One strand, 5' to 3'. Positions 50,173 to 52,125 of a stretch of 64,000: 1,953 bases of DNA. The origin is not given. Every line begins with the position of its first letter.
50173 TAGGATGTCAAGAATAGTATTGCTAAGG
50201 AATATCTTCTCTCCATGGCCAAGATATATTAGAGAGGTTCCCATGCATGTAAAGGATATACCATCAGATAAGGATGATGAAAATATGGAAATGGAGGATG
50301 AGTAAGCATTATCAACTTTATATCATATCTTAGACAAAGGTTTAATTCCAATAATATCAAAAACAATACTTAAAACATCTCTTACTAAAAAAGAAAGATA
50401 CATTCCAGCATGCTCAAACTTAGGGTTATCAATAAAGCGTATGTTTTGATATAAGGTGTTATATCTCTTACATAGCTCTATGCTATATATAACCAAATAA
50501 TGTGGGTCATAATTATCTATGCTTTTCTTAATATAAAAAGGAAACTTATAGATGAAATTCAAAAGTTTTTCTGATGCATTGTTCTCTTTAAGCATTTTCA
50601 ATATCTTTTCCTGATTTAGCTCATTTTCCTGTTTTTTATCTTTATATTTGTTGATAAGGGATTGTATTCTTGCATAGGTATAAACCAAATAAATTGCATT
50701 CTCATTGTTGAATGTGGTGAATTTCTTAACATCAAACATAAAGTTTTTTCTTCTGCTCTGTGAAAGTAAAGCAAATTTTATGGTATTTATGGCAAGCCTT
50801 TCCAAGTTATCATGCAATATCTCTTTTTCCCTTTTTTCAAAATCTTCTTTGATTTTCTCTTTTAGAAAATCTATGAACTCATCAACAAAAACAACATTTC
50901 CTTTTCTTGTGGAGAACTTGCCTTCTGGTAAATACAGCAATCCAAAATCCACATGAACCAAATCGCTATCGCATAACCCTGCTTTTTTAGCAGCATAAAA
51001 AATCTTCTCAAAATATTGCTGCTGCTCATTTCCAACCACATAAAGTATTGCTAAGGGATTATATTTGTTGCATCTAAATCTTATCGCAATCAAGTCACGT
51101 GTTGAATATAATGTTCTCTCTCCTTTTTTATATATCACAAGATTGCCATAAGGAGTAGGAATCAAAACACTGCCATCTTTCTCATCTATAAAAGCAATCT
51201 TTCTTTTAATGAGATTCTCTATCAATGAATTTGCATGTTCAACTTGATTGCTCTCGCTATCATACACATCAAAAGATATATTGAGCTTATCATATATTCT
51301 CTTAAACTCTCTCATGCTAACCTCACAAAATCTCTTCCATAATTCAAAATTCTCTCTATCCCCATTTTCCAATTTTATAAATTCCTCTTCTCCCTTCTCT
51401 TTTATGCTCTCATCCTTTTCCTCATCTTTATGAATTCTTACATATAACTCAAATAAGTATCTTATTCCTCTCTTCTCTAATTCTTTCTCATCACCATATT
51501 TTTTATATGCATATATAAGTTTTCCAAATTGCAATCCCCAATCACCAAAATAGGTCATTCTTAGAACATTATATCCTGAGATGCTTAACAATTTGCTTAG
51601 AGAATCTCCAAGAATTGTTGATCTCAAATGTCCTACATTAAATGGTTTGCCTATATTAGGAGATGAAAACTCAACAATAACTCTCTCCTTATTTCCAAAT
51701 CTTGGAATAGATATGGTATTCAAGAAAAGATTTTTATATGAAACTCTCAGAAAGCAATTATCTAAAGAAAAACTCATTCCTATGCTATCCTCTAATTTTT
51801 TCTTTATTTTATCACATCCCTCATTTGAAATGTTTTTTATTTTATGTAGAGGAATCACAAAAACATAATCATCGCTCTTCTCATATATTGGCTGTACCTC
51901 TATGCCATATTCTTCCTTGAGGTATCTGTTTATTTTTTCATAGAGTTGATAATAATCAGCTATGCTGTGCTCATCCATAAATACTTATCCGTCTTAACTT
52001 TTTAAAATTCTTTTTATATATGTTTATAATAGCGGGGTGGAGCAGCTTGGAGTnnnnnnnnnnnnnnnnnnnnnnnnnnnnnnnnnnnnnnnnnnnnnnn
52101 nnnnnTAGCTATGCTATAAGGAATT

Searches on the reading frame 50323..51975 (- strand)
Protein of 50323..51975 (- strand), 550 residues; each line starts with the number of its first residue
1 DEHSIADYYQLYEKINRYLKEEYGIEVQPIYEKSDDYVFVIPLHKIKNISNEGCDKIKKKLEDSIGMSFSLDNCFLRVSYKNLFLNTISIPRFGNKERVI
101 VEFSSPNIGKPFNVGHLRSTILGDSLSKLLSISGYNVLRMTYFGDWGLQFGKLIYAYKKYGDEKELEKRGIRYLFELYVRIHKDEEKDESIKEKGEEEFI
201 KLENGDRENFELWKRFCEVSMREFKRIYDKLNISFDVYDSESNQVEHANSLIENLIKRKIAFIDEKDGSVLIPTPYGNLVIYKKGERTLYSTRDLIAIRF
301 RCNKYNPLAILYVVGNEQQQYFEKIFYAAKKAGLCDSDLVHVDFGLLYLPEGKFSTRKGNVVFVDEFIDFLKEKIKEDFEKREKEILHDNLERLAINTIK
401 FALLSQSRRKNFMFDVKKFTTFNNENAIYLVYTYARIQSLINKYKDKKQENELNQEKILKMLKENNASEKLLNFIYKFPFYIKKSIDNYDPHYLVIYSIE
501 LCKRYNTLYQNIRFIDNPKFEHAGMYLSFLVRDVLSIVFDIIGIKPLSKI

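Call 71: list_cluster_members(proteins=[window:50323-51975:-, window:52136-52810:+, window:49235-50302:+, window:60523-61494:+])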
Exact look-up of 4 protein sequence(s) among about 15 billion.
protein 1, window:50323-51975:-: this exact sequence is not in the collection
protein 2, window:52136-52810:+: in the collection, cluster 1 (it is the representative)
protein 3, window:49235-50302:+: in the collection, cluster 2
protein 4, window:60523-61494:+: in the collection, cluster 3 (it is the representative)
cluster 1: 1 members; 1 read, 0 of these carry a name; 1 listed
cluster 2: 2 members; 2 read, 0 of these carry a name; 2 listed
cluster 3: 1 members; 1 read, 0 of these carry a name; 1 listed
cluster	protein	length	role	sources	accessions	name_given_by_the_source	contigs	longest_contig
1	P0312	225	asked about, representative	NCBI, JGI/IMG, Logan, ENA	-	-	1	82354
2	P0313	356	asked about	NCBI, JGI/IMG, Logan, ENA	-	-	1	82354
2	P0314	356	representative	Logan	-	-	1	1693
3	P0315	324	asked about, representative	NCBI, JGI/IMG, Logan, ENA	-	-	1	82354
